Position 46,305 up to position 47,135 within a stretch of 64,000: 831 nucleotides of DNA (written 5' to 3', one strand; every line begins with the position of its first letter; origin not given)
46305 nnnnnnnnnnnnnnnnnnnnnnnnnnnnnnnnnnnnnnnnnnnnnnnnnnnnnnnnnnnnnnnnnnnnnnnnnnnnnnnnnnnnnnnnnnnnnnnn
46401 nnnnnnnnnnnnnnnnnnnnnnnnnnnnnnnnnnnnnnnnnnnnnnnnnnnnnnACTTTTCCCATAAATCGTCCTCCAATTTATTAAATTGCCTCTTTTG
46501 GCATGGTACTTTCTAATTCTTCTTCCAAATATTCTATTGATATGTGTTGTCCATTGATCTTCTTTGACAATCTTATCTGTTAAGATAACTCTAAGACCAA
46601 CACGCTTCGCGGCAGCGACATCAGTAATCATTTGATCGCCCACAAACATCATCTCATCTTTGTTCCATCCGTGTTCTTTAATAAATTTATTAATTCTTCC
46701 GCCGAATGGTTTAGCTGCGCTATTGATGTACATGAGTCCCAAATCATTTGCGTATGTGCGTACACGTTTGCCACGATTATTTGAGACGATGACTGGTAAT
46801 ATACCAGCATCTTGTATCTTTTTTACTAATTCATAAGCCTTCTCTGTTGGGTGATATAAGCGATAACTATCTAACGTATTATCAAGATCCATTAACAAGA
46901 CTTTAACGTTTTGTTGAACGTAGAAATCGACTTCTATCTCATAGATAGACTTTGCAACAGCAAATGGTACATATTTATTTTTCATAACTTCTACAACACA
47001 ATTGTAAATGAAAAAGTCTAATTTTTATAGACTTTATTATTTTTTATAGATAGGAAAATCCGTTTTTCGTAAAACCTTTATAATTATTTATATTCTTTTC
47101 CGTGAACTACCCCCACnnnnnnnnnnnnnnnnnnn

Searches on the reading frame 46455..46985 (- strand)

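Call 13: search_protein_families(library=pfam, proteins=[window:46455-46985:-], max_evalue=0.01)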
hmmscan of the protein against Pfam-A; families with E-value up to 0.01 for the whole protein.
window:46455-46985:- (177 aa): 7 families
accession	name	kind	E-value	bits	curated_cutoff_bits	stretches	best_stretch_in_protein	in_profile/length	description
PF13419.12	HAD_2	-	2.9e-10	41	23.8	1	10-135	45-177/178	Haloacid dehalogenase-like hydrolase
PF00702.32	Hydrolase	-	2.8e-09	38.1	26.4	1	42-130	95-191/191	haloacid dehalogenase-like hydrolase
PF09419.16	PGP_phosphatase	-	9.1e-09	35.6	20.4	1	5-139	17-167/168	Mitochondrial PGP phosphatase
PF13242.12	Hydrolase_like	-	9.2e-09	35.5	22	1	91-138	3-50/75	HAD-hyrolase-like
PF13344.12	Hydrolase_6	-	0.00046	20.6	27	1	31-84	2-53/101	Haloacid dehalogenase-like hydrolase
PF08282.18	Hydrolase_3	-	0.00066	19.9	20.9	0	31-86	2-58/255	haloacid dehalogenase-like hydrolase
PF05761.20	5_nucleotid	-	0.0044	16.4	28.5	0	95-128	286-319/460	5' nucleotidase family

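Call 14: search_protein_families(library=padloc, proteins=[window:46455-46985:-], max_evalue=0.01)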
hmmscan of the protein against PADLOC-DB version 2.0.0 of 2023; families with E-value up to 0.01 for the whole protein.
window:46455-46985:- (177 aa): 0 families
